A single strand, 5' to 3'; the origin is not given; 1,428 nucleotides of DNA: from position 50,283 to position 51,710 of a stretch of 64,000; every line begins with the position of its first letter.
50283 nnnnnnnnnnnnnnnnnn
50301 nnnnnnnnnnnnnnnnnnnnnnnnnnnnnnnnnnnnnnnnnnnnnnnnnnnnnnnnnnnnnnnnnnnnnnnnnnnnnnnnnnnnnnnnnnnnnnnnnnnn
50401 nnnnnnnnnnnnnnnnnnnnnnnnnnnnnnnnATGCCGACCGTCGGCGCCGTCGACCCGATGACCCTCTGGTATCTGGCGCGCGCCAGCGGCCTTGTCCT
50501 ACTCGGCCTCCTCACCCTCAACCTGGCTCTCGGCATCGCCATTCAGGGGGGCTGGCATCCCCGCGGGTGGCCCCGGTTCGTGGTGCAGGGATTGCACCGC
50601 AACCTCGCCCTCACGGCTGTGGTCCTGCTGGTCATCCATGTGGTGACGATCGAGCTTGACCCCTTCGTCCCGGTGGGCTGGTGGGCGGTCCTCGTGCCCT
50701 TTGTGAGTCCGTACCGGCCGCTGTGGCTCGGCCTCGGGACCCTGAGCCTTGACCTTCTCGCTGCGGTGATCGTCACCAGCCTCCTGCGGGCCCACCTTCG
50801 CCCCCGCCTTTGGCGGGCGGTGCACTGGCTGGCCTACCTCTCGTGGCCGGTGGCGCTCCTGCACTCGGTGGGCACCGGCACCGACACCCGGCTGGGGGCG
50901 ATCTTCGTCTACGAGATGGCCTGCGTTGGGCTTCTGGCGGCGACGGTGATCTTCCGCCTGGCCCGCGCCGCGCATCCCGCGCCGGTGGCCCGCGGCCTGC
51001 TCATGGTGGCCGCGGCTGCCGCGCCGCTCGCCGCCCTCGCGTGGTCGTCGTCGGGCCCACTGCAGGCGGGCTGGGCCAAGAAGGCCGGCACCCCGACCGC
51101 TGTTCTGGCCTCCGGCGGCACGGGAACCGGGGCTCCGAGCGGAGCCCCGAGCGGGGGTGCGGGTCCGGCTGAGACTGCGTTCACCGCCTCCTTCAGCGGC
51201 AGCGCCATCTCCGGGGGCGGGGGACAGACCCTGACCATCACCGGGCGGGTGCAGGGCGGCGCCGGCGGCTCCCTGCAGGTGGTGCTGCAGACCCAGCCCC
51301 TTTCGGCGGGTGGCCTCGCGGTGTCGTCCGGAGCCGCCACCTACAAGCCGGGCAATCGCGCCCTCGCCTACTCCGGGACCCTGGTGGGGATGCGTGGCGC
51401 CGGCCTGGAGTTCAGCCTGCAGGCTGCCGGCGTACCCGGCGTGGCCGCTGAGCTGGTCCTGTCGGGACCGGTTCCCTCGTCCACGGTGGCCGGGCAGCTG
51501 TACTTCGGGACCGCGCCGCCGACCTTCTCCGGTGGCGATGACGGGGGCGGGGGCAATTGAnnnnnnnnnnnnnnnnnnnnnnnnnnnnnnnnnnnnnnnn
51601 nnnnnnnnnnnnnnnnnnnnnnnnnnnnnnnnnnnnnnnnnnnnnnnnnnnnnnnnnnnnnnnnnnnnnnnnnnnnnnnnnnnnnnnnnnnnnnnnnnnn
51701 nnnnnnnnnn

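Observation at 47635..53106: Metal-regulator-linked ApbE / ferric-reductase-like / NuoF-like / ferredoxin cluster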

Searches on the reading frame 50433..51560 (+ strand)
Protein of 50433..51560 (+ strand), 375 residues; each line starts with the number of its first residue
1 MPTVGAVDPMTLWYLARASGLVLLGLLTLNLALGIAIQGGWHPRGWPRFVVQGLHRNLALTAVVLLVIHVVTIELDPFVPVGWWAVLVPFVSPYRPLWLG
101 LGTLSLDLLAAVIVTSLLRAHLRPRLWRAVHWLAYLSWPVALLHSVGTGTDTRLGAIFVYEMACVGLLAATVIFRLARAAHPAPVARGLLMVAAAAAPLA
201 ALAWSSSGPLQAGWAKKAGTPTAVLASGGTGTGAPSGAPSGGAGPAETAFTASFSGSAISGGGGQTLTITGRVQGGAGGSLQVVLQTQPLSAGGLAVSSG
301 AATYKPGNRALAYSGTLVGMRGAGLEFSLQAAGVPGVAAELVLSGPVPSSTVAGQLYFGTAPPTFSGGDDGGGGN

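Call 3: search_protein_families(library=pfam, proteins=[window:50433-51560:+], max_evalue=0.01)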
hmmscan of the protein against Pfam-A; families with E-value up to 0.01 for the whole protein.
window:50433-51560:+ (375 aa): 1 family
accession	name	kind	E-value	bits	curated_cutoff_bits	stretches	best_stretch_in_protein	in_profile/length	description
PF01794.25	Ferric_reduct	-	9.4e-06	26.1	28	1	20-139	2-118/121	Ferric reductase like transmembrane component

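Call 5: search_protein_families(library=ncbifam, proteins=[window:50433-51560:+], max_evalue=0.01)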
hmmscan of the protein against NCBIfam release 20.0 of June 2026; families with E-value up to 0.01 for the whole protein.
window:50433-51560:+ (375 aa): 0 families

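Call 10: find_homologous_proteins(query=window:50433-51560:+, max_evalue=0.001)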
Query window:50433-51560:+ (375 aa): 662 proteins with E <= 0.001 among 8000 candidates; the best 120 are listed.
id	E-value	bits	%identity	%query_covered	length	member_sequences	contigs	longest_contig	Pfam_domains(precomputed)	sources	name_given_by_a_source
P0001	1.0e-232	790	100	100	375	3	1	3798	PF01794.26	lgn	-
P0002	1.2e-164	566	72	99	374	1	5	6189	PF01794.26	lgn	-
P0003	1.2e-145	504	67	96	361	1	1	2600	PF01794.26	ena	-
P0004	8.4e-145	501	66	95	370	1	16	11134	PF01794.26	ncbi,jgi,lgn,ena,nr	ncbi:MAG: hypothetical protein M0T72_03580 [Candidatus Dormibacteraeota bacterium]|jgi:sulfoxide red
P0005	2.4e-137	476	63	98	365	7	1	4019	-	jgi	-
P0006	4.1e-137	476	65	97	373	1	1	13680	PF01794.26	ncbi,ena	-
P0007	1.3e-135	471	64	98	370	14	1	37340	-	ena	-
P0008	1.0e-133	464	64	98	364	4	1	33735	-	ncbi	-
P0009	4.9e-133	462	62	94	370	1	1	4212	-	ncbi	ncbi:MAG: hypothetical protein ACP5PW_03860 [Candidatus Dormibacteria bacterium]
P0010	6.7e-133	462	64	97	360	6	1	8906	-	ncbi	-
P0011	7.9e-133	461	64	97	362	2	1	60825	-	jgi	jgi:sulfoxide reductase heme-binding subunit YedZ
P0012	1.2e-132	461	64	97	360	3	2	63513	PF01794.26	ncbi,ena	-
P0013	6.1e-132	459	63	97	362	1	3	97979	PF01794.26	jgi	jgi:sulfoxide reductase heme-binding subunit YedZ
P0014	7.0e-131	455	64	99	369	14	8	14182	PF01794.26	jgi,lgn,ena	jgi:DMSO/TMAO reductase YedYZ heme-binding membrane subunit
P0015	8.4e-131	455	63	99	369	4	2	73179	PF01794.26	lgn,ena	-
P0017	6.3e-128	445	61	96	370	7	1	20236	PF01794.26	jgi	-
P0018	8.4e-128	445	61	97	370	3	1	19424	PF01794.26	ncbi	-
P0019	3.1e-125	437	59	99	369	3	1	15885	PF01794.26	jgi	jgi:hypothetical protein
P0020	1.5e-124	434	61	96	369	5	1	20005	PF01794.26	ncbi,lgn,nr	ncbi:MAG: hypothetical protein HKL89_04245 [Candidatus Dormibacteraeota bacterium]|nr:hypothetical p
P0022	1.4e-122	428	58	97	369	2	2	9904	PF01794.26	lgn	-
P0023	3.8e-122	426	60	97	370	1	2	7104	PF01794.26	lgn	-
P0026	5.2e-113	396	55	98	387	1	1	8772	PF01794.26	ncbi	-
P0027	5.2e-97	344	53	87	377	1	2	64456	PF01794.26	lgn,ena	-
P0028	1.0e-95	339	52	93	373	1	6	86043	PF01794.26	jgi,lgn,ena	jgi:sulfoxide reductase heme-binding subunit YedZ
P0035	4.9e-88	314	63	63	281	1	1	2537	PF01794.26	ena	-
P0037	3.1e-85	305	59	66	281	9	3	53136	PF01794.26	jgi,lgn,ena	jgi:sulfoxide reductase heme-binding subunit YedZ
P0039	1.3e-80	290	67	55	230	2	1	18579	PF01794.26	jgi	jgi:sulfoxide reductase heme-binding subunit YedZ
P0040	8.4e-75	270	59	57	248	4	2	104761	PF01794.26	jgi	jgi:sulfoxide reductase heme-binding subunit YedZ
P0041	2.6e-74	269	55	64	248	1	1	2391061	PF01794.26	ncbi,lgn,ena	-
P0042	7.2e-73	264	42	97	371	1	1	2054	PF01794.26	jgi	-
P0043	5.6e-72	261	44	94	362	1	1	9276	PF01794.26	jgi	jgi:sulfoxide reductase heme-binding subunit YedZ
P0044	7.2e-72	261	57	63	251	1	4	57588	PF01794.26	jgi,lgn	jgi:DMSO/TMAO reductase YedYZ heme-binding membrane subunit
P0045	1.0e-71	260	46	88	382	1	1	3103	PF01794.26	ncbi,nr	ncbi:MAG TPA: ferric reductase-like transmembrane domain-containing protein [Acidimicrobiales bacter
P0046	5.3e-71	258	41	92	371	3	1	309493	PF01794.26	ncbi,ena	-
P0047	1.2e-70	257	56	63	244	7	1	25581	PF01794.26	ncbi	ncbi:MAG: ferric reductase [Candidatus Dormiibacterota bacterium]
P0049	2.6e-70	256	44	93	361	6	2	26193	PF01794.26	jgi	jgi:sulfoxide reductase heme-binding subunit YedZ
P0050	3.4e-70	255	57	57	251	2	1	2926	PF01794.26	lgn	-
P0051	4.7e-70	255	59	58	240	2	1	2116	PF01794.26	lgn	-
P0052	4.8e-70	255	42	86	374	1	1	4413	PF01794.26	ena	-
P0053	5.6e-70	255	42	94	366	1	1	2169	PF01794.26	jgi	jgi:hypothetical protein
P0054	7.7e-70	254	44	85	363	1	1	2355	PF01794.26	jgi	jgi:methionine sulfoxide reductase heme-binding subunit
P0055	9.1e-70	254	59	58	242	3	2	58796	PF01794.26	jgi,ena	-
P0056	1.2e-69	253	43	93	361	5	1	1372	PF01794.26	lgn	-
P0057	1.3e-69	253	43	93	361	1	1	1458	PF01794.26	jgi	jgi:methionine sulfoxide reductase heme-binding subunit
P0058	1.5e-69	253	41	94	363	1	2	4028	PF01794.26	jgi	jgi:hypothetical protein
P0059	1.6e-69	253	41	86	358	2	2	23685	PF01794.26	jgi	jgi:hypothetical protein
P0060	2.1e-69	253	42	95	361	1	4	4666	PF01794.26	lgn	-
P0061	2.4e-69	253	43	96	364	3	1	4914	PF01794.26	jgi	jgi:methionine sulfoxide reductase heme-binding subunit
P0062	2.5e-69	252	42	93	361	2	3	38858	PF01794.26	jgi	jgi:hypothetical protein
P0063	2.5e-69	252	43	87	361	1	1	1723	PF01794.26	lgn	-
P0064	2.6e-69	252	44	94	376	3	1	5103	PF01794.26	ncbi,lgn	-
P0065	2.8e-69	252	40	92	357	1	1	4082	PF01794.26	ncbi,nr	ncbi:MAG TPA: ferric reductase-like transmembrane domain-containing protein [Actinomycetota bacteriu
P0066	3.6e-69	252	41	91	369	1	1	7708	PF01794.26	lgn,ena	-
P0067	4.8e-69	252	40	87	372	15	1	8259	PF01794.26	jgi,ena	-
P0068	4.8e-69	252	39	93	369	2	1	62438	PF01794.26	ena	-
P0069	6.3e-69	251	43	93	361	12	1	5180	PF01794.26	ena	-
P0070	7.4e-69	251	59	57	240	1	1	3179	PF01794.26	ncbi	ncbi:MAG: ferric reductase-like transmembrane domain-containing protein [Candidatus Dormiibacterota 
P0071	1.0e-68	250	40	93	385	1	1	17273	PF01794.26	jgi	jgi:Ferric reductase like transmembrane component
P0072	1.2e-68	250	44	91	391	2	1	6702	PF01794.26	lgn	-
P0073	1.4e-68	250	44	83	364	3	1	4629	PF01794.26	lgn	-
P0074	1.4e-68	250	59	57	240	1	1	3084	PF01794.26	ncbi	ncbi:MAG: ferric reductase-like transmembrane domain-containing protein [Candidatus Dormiibacterota 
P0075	1.5e-68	250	41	87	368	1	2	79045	PF01794.26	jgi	jgi:methionine sulfoxide reductase heme-binding subunit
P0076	1.5e-68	250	44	84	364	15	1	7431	PF01794.26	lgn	-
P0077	2.0e-68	250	45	88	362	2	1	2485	PF01794.26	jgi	-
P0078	2.4e-68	249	40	93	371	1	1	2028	PF01794.26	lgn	-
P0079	2.4e-68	249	40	100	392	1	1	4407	PF01794.26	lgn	-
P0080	2.8e-68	249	58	57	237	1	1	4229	PF01794.26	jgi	jgi:DMSO/TMAO reductase YedYZ heme-binding membrane subunit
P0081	3.1e-68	249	42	91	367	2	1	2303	PF01794.26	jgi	-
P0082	8.3e-68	247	43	93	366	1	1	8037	PF01794.26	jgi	jgi:hypothetical protein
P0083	8.8e-68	247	42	83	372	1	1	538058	PF01794.26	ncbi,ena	-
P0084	1.4e-67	247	43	86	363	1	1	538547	PF01794.26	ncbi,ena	-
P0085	1.5e-67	247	41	95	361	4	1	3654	PF01794.26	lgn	-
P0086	1.5e-67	247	44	86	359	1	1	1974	PF01794.26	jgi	jgi:sulfoxide reductase heme-binding subunit YedZ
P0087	3.5e-67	245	40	96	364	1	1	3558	PF01794.26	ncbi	-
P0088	4.0e-67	245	43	94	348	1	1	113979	PF01794.26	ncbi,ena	-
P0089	4.7e-67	245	41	94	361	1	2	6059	PF01794.26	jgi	jgi:sulfoxide reductase heme-binding subunit YedZ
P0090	4.9e-67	245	41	87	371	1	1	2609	PF01794.26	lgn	-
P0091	5.4e-67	245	53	61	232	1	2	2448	PF01794.26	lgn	-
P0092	6.4e-67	245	43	85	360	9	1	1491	PF01794.26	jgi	jgi:sulfoxide reductase heme-binding subunit YedZ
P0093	7.4e-67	244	47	82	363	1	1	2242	PF01794.26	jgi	jgi:sulfoxide reductase heme-binding subunit YedZ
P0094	8.4e-67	244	40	84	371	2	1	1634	PF01794.26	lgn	-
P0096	1.1e-66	244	42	87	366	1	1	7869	PF01794.26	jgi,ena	-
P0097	1.2e-66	244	41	92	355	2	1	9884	PF01794.26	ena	-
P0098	1.7e-66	243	43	86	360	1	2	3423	PF01794.26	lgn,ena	-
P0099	1.8e-66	243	40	93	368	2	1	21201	PF01794.26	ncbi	ncbi:MAG: ferric reductase-like transmembrane domain-containing protein [Gemmatimonadota bacterium]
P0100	1.9e-66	243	41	93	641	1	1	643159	PF01794.26,PF02424.21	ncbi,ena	-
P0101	2.1e-66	243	41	93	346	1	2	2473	PF01794.26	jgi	jgi:sulfoxide reductase heme-binding subunit YedZ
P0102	2.2e-66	243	44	84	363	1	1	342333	PF01794.26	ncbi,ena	-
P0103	2.6e-66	243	41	95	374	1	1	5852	PF01794.26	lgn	-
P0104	3.2e-66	242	41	85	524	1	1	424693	PF01794.26,PF02424.21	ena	-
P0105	3.2e-66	242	42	92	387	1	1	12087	PF01794.26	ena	-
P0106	3.8e-66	242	42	93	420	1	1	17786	PF01794.26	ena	-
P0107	5.1e-66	242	40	86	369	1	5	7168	PF01794.26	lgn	-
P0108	5.5e-66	241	43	86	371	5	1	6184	PF01794.26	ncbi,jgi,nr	ncbi:MAG: methionine sulfoxide reductase heme-binding subunit [Solirubrobacteraceae bacterium]|jgi:D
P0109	5.9e-66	241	40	93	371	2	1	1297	PF01794.26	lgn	-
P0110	7.1e-66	241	42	93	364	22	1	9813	PF01794.26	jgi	jgi:methionine sulfoxide reductase heme-binding subunit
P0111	7.1e-66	241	42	87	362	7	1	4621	PF01794.26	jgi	jgi:ferric reductase like protein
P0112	7.4e-66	241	43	87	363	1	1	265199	PF01794.26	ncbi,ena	-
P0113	7.8e-66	241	43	88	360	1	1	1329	PF01794.26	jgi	jgi:hypothetical protein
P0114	8.4e-66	241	41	83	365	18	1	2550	PF01794.26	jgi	jgi:methionine sulfoxide reductase heme-binding subunit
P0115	8.9e-66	241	41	94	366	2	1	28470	PF01794.26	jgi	jgi:hypothetical protein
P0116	8.9e-66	241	40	95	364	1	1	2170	PF01794.26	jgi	jgi:sulfoxide reductase heme-binding subunit YedZ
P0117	9.9e-66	241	41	89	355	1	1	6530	PF01794.26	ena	-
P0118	1.1e-65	241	41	100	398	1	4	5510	PF01794.26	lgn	-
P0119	1.4e-65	240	40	94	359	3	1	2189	PF01794.26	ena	-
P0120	1.4e-65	240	42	87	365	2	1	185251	PF01794.26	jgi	jgi:Ferric reductase like transmembrane component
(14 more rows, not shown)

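Call 12: find_encoding_contigs(protein=P0013, flank=8000, max_places=2)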
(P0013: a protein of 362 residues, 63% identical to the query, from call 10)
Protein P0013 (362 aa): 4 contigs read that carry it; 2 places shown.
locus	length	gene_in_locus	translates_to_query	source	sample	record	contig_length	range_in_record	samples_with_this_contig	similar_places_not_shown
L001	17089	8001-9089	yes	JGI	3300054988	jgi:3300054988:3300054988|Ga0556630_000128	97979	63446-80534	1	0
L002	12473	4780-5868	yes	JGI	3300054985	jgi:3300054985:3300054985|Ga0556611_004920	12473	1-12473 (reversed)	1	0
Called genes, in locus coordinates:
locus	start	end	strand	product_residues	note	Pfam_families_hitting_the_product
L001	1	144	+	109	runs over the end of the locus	PF02627:CMD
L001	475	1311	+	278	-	PF00132:Hexapep (faint)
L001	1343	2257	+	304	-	PF00291:PALP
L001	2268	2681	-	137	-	-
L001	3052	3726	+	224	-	PF00072:Response_reg, PF00486:Trans_reg_C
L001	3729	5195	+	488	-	PF26769:HAMP_PhoQ (faint), PF00672:HAMP, PF00512:HisKA, PF02518:HATPase_c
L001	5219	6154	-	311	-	-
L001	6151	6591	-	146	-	PF01475:FUR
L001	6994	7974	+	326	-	PF02424:ApbE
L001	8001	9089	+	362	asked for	PF01794:Ferric_reduct (weak)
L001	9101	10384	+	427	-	PF01512:Complex1_51K, PF10531:SLBB (weak), PF10589:NADH_4Fe-4S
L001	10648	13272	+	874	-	PF03200:Glyco_hydro_63 (faint), PF22422:MGH1-like_GH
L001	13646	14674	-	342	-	PF07676:PD40 (faint)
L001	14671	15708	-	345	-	PF03816:LytR_cpsA_psr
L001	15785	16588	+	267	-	PF00106:adh_short, PF13561:adh_short_C2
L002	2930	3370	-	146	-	PF01475:FUR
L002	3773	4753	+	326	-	PF02424:ApbE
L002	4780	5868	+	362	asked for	PF01794:Ferric_reduct (weak)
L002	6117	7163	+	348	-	PF01512:Complex1_51K, PF10531:SLBB (weak), PF10589:NADH_4Fe-4S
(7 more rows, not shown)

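Call 13: find_encoding_contigs(protein=P0046, flank=8000, max_places=2)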
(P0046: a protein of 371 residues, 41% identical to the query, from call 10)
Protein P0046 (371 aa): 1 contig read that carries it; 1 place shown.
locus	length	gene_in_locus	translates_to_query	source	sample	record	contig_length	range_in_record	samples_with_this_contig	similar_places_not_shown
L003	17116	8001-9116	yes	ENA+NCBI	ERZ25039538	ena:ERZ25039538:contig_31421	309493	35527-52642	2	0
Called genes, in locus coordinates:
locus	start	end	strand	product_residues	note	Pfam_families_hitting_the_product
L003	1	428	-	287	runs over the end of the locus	-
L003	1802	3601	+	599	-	PF13415:Beta-prop_FBX42 (faint), PF24681:Kelch_KLHDC2_KLHL20_DRC7 (weak), PF24996:NANM (faint), PF25210:Kelch_FKB95 (faint), PF01344:Kelch_1 (faint), PF13964:Beta-prop_Calicin (weak), PF24681:Kelch_KLHDC2_KLHL20_DRC7, PF21783:YNCE, +4 more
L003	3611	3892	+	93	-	PF13442:Cytochrome_CBB3 (weak)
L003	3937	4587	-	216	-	-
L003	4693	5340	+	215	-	PF00072:Response_reg, PF00486:Trans_reg_C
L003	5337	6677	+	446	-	PF00512:HisKA, PF02518:HATPase_c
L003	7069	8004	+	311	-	PF02424:ApbE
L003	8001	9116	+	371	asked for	PF01794:Ferric_reduct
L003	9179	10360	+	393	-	PF01512:Complex1_51K, PF10531:SLBB, PF10589:NADH_4Fe-4S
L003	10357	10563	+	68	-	PF13459:Fer4_15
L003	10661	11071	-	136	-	PF13433:Peripla_BP_5, PF13458:Peripla_BP_6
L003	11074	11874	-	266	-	-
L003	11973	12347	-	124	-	-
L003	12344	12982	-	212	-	-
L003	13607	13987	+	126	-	-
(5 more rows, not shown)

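Call 17: find_related_loci(query=A1, collection=genome_contigs, flank=10000)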
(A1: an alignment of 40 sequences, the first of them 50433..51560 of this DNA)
Query A1 (375 aa) in genome_contigs; peptide patterns used: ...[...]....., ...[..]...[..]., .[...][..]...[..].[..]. (x = any residue, [..] = any of these).
600 stretches matched a pattern (row limit reached: there are more); 577 encode a relative of the query (tblastn E <= 1e-3); the best 80 are kept; 80 distinct loci.
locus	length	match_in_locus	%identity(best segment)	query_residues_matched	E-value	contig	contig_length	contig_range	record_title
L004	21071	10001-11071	64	10-372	6e-132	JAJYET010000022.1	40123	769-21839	MAG: bacterium isolate DBS1-1.bin61 NODE_1491_length_40123_cov_5.674017, whole genome shotgun sequence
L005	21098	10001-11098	47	4-367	7e-82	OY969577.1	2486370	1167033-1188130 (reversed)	MAG: Candidatus Dormibacteraeota bacterium isolate MFD10064.bin.c.3 genome assembly, chromosome: 1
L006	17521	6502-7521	45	4-344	1e-81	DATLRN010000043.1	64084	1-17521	MAG TPA_asm: Candidatus Dormiibacterota bacterium isolate SMAG_U13905 k141_492426, whole genome shotgun sequence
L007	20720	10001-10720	55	11-250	2e-75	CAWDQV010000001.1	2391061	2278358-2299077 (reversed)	MAG: Candidatus Dormibacteraeota bacterium isolate MFD03399.bin.2.21 genome assembly, contig: contig_16369, whole genome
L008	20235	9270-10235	41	12-330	1e-70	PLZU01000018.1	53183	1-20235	MAG: Actinomycetota bacterium isolate palsa_739 73.20120700_P3D.111_contig_11264, whole genome shotgun sequence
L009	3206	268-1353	43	9-357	3e-70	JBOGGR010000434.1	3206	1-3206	MAG: Acidimicrobiales bacterium isolate TC-S_metabat2.bin.60 k127_2107113, whole genome shotgun sequence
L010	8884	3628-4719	42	12-372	5e-68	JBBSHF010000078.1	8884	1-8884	MAG: Candidatus Limnocylindria bacterium isolate LS2_sbin.60 LS2_sbin.60_K_248314_L_8884_cov_101.5560, whole genome shot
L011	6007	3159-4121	42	8-322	2e-67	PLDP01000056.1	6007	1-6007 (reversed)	MAG: Actinomycetota bacterium isolate palsa_600 73.20111000_P2D.24_contig_6998, whole genome shotgun sequence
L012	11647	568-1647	42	12-362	5e-67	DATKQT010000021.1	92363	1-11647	MAG TPA_asm: Gaiellaceae bacterium isolate SMAG_U14009 k141_839277, whole genome shotgun sequence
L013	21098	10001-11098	37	4-356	9e-67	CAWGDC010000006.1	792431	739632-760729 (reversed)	MAG: uncultured Actinomycetes bacterium isolate MFD02248.bin.2.1 genome assembly, contig: contig_8855, whole genome shot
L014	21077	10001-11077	41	12-361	7e-67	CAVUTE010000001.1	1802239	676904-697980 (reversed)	MAG: uncultured Actinomycetes bacterium isolate MFD05513.bin.1.2 genome assembly, contig: contig_2199, whole genome shot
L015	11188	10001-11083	39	1-373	2e-66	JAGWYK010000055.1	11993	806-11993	MAG: Acidobacteria bacterium isolate REEB489 contig-150_9810, whole genome shotgun sequence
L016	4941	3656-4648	41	5-334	1e-66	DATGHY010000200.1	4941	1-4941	MAG TPA_asm: Actinomycetota bacterium isolate SMAG_U9793 k141_638514, whole genome shotgun sequence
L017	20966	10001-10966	43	13-320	4e-66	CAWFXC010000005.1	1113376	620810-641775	MAG: uncultured Actinomycetes bacterium isolate MFD06714.bin.1.229 genome assembly, contig: contig_9580, whole genome sh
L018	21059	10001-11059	42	6-356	2e-65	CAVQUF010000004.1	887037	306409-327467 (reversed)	MAG: uncultured Actinomycetes bacterium isolate MFD10007.bin.1.123 genome assembly, contig: contig_45441, whole genome s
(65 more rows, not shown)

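Call 74: search_protein_families(library=pfam, alignment_id=A1, max_evalue=0.1)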
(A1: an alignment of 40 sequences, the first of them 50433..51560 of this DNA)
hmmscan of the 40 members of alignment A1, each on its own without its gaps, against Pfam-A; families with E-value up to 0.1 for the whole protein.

A. member 1, window:50433-51560:+ (375 aa): 2 families
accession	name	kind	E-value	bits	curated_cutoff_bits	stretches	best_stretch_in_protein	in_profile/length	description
PF01794.25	Ferric_reduct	-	9.4e-06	26.1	28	1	20-139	2-118/121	Ferric reductase like transmembrane component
PF25487.1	ETR1_N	-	0.022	15.5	27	1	131-200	13-82/97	Ethylene receptor 1-like, N-terminal domain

B. families by the number of members that match (of 40 scanned): 7 families
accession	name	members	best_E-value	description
PF01794.25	Ferric_reduct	36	5.4e-10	Ferric reductase like transmembrane component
PF02424.20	ApbE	2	2.8e-50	ApbE family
PF01292.26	Ni_hydr_CYTB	2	0.0032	Prokaryotic cytochrome b561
PF25487.1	ETR1_N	1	0.022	Ethylene receptor 1-like, N-terminal domain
PF04103.21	CD20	1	0.052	CD20-like family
PF14358.11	DUF4405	1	0.079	Domain of unknown function (DUF4405)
PF00681.25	Plectin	1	0.086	Plectin repeat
